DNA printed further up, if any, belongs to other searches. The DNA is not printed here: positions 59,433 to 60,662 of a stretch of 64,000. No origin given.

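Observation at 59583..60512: Orphan CcrM/HinfI-family N6-adenine methyltransferase in a myxobacterial context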

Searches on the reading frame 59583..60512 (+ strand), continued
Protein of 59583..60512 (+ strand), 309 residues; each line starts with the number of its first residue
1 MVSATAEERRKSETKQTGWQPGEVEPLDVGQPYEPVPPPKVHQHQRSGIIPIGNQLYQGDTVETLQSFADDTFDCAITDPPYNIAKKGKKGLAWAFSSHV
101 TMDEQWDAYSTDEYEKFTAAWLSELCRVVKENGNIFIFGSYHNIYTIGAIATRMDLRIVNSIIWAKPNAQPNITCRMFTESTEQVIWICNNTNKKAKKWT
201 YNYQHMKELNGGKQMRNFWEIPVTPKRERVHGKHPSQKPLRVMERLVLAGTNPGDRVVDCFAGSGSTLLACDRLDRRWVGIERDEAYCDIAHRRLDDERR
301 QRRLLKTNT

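Call 12: find_related_loci(query=A1, collection=genome_contigs, flank=8000)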
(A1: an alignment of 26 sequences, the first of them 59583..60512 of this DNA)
Query A1 (309 aa) in genome_contigs; peptide patterns used: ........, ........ (x = any residue, [..] = any of these).
471 stretches matched a pattern; 364 encode a relative of the query (tblastn E <= 1e-3); the best 80 are kept; 80 distinct loci.
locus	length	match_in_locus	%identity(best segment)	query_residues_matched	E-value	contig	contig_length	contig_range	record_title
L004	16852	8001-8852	76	22-303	8e-158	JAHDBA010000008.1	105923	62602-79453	MAG: Myxococcota bacterium isolate MAG-10 RZ_528, whole genome shotgun sequence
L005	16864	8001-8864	76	22-307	4e-156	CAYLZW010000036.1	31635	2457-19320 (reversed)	MAG TPA_asm: uncultured Myxococcales bacterium isolate SRP263527_co1_29 genome assembly, contig: NODE_1107_length_31635_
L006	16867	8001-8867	76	15-304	8e-156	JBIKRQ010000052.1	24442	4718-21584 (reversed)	MAG: Myxococcota bacterium isolate ME2015-06-12_3300042296_group6_bin12 Rohwer_bin1495_scaffold_741_c1, whole genome sho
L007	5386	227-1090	75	22-307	4e-157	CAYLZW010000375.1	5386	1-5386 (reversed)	MAG TPA_asm: uncultured Myxococcales bacterium isolate SRP263527_co1_29 genome assembly, contig: NODE_14044_length_5386_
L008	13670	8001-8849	76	22-305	8e-155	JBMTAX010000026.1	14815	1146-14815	MAG: Myxococcota bacterium isolate LKB_V5_S17_100percent_par_LKB_V5_S17_concoct.125_sub NODE_3417_length_14815_cov_4.344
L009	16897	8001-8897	71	12-308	3e-154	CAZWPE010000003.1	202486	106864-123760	MAG TPA_asm: uncultured Myxococcaceae bacterium isolate SRP342105_co1_164 genome assembly, contig: NODE_62_length_202486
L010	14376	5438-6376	69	3-309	2e-153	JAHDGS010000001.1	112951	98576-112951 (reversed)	MAG: Myxococcota bacterium isolate MAG-51 RZ_473, whole genome shotgun sequence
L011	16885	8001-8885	73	14-304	1e-151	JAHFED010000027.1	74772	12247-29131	MAG: Myxococcales bacterium isolate nzgw260 NODE_206_length_74773_cov_4.988574, whole genome shotgun sequence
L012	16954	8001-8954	68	1-305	8e-152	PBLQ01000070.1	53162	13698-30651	MAG: Myxococcales bacterium isolate SP234 MHASMcontig_2295849, whole genome shotgun sequence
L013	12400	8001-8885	73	14-304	4e-151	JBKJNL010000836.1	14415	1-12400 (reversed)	MAG: Myxococcota bacterium isolate ant_bin.371 k117_656766, whole genome shotgun sequence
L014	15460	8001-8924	67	2-307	5e-150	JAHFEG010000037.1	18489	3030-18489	MAG: Myxococcales bacterium isolate nzgw263 NODE_3481_length_18490_cov_4.864609, whole genome shotgun sequence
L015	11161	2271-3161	70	4-298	1e-144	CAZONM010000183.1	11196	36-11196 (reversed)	MAG TPA_asm: uncultured Myxococcales bacterium isolate binchicken_co16_62 genome assembly, contig: NODE_9782_length_1119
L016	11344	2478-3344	72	17-305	6e-148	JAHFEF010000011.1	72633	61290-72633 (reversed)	MAG: Myxococcales bacterium isolate nzgw262 NODE_428_length_72634_cov_4.525644, whole genome shotgun sequence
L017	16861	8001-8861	73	19-298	1e-147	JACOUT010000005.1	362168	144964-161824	MAG: Deltaproteobacteria bacterium isolate NC_groundwater_80_Ag_B-0.1um_71_39 GD18-4_B1_scaffold_193772, whole genome sh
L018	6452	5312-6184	72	17-305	4e-148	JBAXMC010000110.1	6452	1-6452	MAG: Myxococcaceae bacterium isolate ELA443 MAG443_110, whole genome shotgun sequence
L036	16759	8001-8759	59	45-299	3e-104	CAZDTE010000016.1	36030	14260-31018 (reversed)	MAG TPA_asm: uncultured Ardenticatenales bacterium isolate binchicken_co275_99 genome assembly, contig: NODE_1198_length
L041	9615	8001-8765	59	51-307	1e-103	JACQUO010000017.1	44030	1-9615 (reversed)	MAG: Chloroflexi bacterium isolate NC_groundwater_1439_Ag_S-0.65um_65_67 S_p65_S5_coassembly_k141_2939738, whole genome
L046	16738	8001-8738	58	50-297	3e-102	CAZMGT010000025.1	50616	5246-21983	MAG TPA_asm: uncultured Armatimonadia bacterium isolate binchicken_co6_468 genome assembly, contig: NODE_372_length_5061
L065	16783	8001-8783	55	42-303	2e-99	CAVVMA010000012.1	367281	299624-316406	MAG: uncultured delta proteobacterium isolate MFD09222.bin.2.46 genome assembly, contig: contig_76027, whole genome shot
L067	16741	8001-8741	58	51-299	1e-99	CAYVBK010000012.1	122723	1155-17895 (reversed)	MAG TPA_asm: uncultured Anaerolineae bacterium isolate binchicken_co44_225 genome assembly, contig: NODE_260_length_1227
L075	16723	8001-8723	58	54-295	6e-99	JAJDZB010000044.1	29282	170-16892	MAG: Candidatus Poribacteria bacterium isolate jk18x34bins.64 k141_332403, whole genome shotgun sequence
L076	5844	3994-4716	58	54-295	1e-98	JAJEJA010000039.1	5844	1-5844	MAG: Candidatus Poribacteria bacterium isolate p16x63bins.62 k141_452657, whole genome shotgun sequence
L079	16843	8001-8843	53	15-297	1e-98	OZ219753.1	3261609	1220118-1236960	MAG: Candidatus Poribacteria bacterium isolate 1eb63393-43b3-4ba7-aba7-ea4ddc7e67a3 genome assembly, chromosome: 4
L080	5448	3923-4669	55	47-297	2e-98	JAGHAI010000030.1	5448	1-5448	MAG: bacterium isolate AUK226 PB_MBMC_180_c_000000000198, whole genome shotgun sequence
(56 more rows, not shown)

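Call 25: search_dna_similar(query=window:59583-60512:+, collection=plasmids, mode=protein, max_rows=40, max_evalue=1e-20)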
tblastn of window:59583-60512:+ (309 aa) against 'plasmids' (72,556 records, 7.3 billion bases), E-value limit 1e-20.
Records with a match: 48; places in all: 48; records where one place covers at least 80% of the query: 3.
Best place of each record, by identity: <60% 48.
By first word of the organism name: Azospirillum 12; Sinorhizobium 4; Burkholderia 4; Staphylococcus 3; Clostridium 3; Shinella 2; Parasedimentitalea 2; Lactococcus 2; Methylobacterium 2; Lactiplantibacillus 2; and 9 more.
By predicted mobility (MOB-suite, as given by PLSDB): non-mobilizable 39; mobilizable 6; conjugative 3.
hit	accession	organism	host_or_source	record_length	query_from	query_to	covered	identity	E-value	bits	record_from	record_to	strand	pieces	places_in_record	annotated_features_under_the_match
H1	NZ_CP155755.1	Sphingomonas parapaucimobilis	Chinese cabbage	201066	29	288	84%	39.5%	5e-52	190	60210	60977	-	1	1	site-specific DNA-methyltransferase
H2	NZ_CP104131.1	Sinorhizobium sp. K101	Phaseolus vulgaris,cell ...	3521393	54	291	77%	40.0%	5e-49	182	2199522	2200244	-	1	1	none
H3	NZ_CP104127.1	Sinorhizobium sp. M103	Phaseolus vulgaris,cell ...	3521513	54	291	77%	40.0%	5e-49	182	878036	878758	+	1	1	none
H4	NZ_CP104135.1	Sinorhizobium sp. C101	Phaseolus vulgaris,cell ...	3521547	54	291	77%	40.0%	5e-49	182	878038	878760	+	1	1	none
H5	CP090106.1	Sinorhizobium meliloti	Medicago,Cell culture,Plant nodule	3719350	54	291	77%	40.0%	7e-49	181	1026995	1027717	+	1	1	site-specific DNA-methyltransferase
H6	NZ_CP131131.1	Shinella zoogloeoides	isolate,Activated charcoal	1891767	54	291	77%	39.6%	9e-47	175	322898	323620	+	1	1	none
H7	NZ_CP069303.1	Shinella sp. PSBB067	monoisolate,Minnesota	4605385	54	291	77%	39.6%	1e-46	175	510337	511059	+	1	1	none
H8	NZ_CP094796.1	Staphylococcus aureus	Camel,Skin swab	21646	56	291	76%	39.5%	2e-46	174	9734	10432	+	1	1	site-specific DNA-methyltransferase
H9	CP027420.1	Staphylococcus cohnii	Homo sapiens,peripheral blood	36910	56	291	76%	39.5%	2e-46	174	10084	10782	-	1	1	site-specific DNA-methyltransferase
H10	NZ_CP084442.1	Staphylococcus lugdunensis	Homo sapiens,pure culture,abdominal ...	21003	56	291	76%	39.1%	2e-46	174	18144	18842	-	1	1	site-specific DNA-methyltransferase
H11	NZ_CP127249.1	Parasedimentitalea psychrophila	single cell, bacteria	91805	45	291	80%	36.2%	9e-48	178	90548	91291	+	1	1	site-specific DNA-methyltransferase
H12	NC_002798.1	Lactococcus lactis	-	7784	56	291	76%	37.8%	2e-47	177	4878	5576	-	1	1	site-specific DNA-methyltransferase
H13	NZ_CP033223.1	Parasedimentitalea marina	Cell culture,deep seawater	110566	45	291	80%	35.8%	4e-47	176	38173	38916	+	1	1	site-specific DNA-methyltransferase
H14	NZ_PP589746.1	Lactococcus sp.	Bacterial culture,Dairy environment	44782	56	291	76%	37.4%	6e-47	176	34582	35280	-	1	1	site-specific DNA-methyltransferase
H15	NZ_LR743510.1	Methylobacterium bullatum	-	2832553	46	291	80%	35.7%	2e-46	174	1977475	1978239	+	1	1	none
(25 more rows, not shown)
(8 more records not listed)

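Call 26: get_annotated_region(hit=H12, flank=4000)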
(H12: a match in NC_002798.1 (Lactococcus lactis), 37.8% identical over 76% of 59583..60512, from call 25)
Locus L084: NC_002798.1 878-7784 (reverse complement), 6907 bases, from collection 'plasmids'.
description: Lactococcus lactis plasmid pSRQ700, complete sequence
organism: Lactococcus lactis (NCBI taxid 1358)
taxonomy: Bacteria; Bacillota; Bacilli; Lactobacillales; Streptococcaceae; Lactococcus; Lactococcus lactis
host: -; source: -; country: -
typing (MOB-suite, as given by PLSDB): non-mobilizable; replicon Inc11
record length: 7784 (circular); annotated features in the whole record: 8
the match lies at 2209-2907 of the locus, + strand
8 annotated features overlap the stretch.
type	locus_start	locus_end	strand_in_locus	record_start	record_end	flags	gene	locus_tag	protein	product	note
CDS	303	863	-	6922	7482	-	-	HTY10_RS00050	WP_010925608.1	recombinase family protein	GO:0006310 - DNA recombination [Evidence IEA]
CDS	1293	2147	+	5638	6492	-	-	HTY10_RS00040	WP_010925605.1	DNA adenine methylase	-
CDS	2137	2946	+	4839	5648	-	-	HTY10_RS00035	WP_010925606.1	site-specific DNA-methyltransferase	-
CDS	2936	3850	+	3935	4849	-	-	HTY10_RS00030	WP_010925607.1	type II restriction endonuclease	-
CDS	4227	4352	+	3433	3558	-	-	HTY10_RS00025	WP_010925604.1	recombinase family protein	GO:0006310 - DNA recombination [Evidence IEA]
CDS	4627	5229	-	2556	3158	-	-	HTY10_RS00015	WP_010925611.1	replication protein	-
CDS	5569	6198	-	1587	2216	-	-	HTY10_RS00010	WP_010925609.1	DUF536 domain-containing protein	-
CDS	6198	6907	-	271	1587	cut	-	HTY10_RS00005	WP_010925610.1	RepB family plasmid replication initiator protein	GO:0006270 - DNA replication initiation [Evidence IEA]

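Call 27: get_annotated_region(hit=H8, flank=3000)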
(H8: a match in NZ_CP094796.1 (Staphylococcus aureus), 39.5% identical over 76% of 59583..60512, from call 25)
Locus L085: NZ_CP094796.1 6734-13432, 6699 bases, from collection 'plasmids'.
description: Staphylococcus aureus strain IVB6164 plasmid unnamed, complete sequence
organism: Staphylococcus aureus (NCBI taxid 1280)
taxonomy: Bacteria; Bacillota; Bacilli; Bacillales; Staphylococcaceae; Staphylococcus; Staphylococcus aureus
host: -; source: Camel,Skin swab; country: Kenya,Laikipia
typing (MOB-suite, as given by PLSDB): mobilizable; replicon rep_cluster_1017,rep_cluster_1733,rep_cluster_2100
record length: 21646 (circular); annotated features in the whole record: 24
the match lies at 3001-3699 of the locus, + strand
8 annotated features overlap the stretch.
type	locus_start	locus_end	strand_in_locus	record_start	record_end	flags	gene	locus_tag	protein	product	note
CDS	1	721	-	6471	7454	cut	-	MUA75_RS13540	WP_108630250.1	replication initiator protein A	-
CDS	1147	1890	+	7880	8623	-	-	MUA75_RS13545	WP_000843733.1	DUF536 domain-containing protein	-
CDS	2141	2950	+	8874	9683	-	-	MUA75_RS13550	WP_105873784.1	Dam family site-specific DNA-(adenine-N6)-methyltransferase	GO:0006306 - DNA methylation [Evidence IEA]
CDS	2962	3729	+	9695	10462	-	-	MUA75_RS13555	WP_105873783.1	site-specific DNA-methyltransferase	GO:0009307 - DNA restriction-modification system [Evidence IEA]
CDS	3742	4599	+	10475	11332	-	-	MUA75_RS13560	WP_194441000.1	type II restriction endonuclease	-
CDS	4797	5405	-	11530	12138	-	-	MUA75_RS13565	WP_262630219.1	recombinase family protein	GO:0006310 - DNA recombination [Evidence IEA]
CDS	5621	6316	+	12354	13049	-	-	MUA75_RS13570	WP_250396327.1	ATP-binding cassette domain-containing protein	-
CDS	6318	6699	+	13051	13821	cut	-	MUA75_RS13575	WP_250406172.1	ABC transporter permease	GO:0055085 - transmembrane transport [Evidence IEA]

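Call 28: get_annotated_region(hit=H1, flank=3000)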
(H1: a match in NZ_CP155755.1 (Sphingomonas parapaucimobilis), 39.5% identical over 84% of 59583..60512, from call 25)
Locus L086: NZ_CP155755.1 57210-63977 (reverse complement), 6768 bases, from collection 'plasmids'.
description: Sphingomonas parapaucimobilis strain YK209 plasmid unnamed6, complete sequence
organism: Sphingomonas parapaucimobilis (NCBI taxid 28213)
taxonomy: Bacteria; Pseudomonadota; Alphaproteobacteria; Sphingomonadales; Sphingomonadaceae; Sphingomonas; Sphingomonas parapaucimobilis
host: -; source: Chinese cabbage; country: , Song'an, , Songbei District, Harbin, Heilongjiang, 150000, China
typing (MOB-suite, as given by PLSDB): non-mobilizable
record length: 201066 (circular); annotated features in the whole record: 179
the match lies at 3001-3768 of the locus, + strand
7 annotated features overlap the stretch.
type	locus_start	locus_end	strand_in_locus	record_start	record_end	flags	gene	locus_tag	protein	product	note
CDS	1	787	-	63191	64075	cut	-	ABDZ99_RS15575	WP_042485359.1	bestrophin family ion channel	-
CDS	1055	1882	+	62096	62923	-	thiD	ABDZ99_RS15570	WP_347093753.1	bifunctional hydroxymethylpyrimidine kinase/phosphomethylpyrimidine kinase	GO:0009228 - thiamine biosynthetic process [Evidence IEA]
CDS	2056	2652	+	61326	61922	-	-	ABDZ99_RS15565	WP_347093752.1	ribonuclease HII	-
CDS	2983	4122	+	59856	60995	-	-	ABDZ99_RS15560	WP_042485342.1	site-specific DNA-methyltransferase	-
CDS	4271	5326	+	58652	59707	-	folP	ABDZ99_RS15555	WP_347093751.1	dihydropteroate synthase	GO:0009396 - folic acid-containing compound biosynthetic process [Evidence IEA]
CDS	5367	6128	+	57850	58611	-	-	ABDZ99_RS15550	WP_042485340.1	exonuclease domain-containing protein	-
CDS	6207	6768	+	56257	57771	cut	-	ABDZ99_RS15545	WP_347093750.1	ATP-binding protein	-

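Call 33: find_encoding_contigs(protein=P0003, flank=10000, max_places=2)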
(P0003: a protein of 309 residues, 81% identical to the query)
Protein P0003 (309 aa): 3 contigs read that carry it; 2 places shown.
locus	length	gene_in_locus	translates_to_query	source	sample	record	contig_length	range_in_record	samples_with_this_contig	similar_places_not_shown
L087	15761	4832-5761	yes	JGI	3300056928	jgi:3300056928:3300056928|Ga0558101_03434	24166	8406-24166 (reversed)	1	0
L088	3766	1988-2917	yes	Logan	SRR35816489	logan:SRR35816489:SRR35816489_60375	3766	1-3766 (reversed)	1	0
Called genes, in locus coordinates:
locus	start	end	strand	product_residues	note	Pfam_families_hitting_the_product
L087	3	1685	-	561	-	?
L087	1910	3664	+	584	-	-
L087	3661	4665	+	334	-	PF09976:TPR_21 (weak), PF13512:TPR_18, PF13174:TPR_6 (faint), PF13525:YfiO, PF13428:TPR_14 (faint), PF13432:TPR_16 (faint)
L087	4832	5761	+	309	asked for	PF01555:N6_N4_Mtase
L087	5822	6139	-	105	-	-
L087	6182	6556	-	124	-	-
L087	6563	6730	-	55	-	-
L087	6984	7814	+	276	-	-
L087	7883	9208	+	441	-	PF07690:MFS_1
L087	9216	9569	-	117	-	-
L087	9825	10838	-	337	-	PF14841:FliG_M (weak)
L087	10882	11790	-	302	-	PF01514:YscJ_FliF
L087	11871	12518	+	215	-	-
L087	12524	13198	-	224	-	PF13539:Peptidase_M15_4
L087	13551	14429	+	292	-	-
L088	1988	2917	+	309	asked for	PF01555:N6_N4_Mtase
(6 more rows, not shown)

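Call 34: find_encoding_contigs(protein=P0013, flank=10000, max_places=2)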
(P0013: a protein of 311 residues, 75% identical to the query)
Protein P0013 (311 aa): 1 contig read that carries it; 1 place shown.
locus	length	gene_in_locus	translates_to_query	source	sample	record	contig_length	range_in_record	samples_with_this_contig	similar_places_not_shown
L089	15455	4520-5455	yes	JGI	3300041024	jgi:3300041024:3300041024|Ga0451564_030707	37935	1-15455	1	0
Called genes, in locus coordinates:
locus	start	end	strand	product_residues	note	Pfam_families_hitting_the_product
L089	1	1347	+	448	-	?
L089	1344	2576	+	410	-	-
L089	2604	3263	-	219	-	PF13432:TPR_16 (weak), PF07719:TPR_2 (weak), PF13181:TPR_8 (weak)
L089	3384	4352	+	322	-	PF00551:Formyl_trans_N, PF02911:Formyl_trans_C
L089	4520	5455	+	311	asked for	PF01555:N6_N4_Mtase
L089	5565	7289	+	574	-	PF13385:Laminin_G_3, PF02210:Laminin_G_2 (faint), PF13385:Laminin_G_3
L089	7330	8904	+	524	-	PF12708:Pect-lyase_RHGA_epim (faint), PF05048:NosD (weak), PF13229:Beta_helix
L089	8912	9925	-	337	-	PF14841:FliG_M (faint), PF01706:FliG_C (faint)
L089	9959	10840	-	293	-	PF01514:YscJ_FliF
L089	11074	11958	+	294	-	-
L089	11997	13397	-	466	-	-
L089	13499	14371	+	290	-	PF01790:LGT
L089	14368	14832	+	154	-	-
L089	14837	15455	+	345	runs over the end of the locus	PF08308:PEGA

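Call 37: search_protein_families(library=pfam, alignment_id=A3, max_evalue=0.0001)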
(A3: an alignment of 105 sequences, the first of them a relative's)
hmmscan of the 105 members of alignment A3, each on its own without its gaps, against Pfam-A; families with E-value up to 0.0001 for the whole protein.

A. member 1, L002:7397-8311:+ (305 aa): 0 families

B. families by the number of members that match (of 105 scanned): 71 families (the first 25 are shown)
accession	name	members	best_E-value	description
PF00551.24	Formyl_trans_N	16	9e-43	Formyl transferase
PF02911.23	Formyl_trans_C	16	8.8e-26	Formyl transferase, C-terminal domain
PF02702.23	KdpD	3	6.7e-94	Osmosensitive K+ channel His kinase sensor domain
PF02254.24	TrkA_N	3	2.2e-32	TrkA-N domain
PF02080.26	TrkA_C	3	5.3e-13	TrkA-C domain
PF01343.23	Peptidase_S49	2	3.7e-60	Peptidase family S49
PF09820.16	AAA-ATPase_like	2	2.5e-56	Predicted AAA-ATPase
PF02518.31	HATPase_c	2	5.1e-25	Histidine kinase-, DNA gyrase B-, and HSP90-like ATPase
PF03417.21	AAT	2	2.8e-18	Acyl-coenzyme A:6-aminopenicillanic acid acyl-transferase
PF07885.22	Ion_trans_2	2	1.3e-17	Ion channel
PF04143.19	Sulf_transp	2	2.8e-12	Sulphur transport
PF00440.29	TetR_N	2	7.8e-11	Bacterial regulatory proteins, tetR family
PF14841.11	FliG_M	2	1e-09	FliG middle domain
PF25145.1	NfeD1b_N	2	2.5e-06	NfeD1b, N-terminal domain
PF06241.17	Castor_Poll_mid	2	5.2e-05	Castor and Pollux, part of voltage-gated ion channel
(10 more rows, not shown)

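Call 38: search_protein_families(library=padloc, alignment_id=A3, max_evalue=0.00001)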
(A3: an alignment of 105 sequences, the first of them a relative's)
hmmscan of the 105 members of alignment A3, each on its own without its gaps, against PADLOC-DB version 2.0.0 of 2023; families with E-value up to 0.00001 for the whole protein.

A. member 1, L002:7397-8311:+ (305 aa): 0 families

B. families by the number of members that match (of 105 scanned): 14 families
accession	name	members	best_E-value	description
PDLC04177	HEC-01A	1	2.8e-19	-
PDLC04182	HEC-01A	1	1.3e-13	-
PDLC02980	AriA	1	2.2e-11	-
PDLC04178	HEC-01A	1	2.6e-10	-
PDLC04144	HEC-01B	1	3.1e-09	-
PDLC04175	HEC-01A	1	3.4e-09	-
PDLC04647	PDC-M43B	1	6.2e-09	-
PDLC02510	BrxP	1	2.2e-08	BrxP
PDLC04135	mad3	1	3.4e-08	mads_3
PDLC04393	PDC-M07A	1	6.2e-08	-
PDLC04392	PDC-M07A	1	6.3e-07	-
PDLC04390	PDC-M07A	1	1.6e-06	-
PDLC00405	SduA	1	2.6e-06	DUF4263 domain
PDLC04174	HEC-01A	1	6.9e-06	-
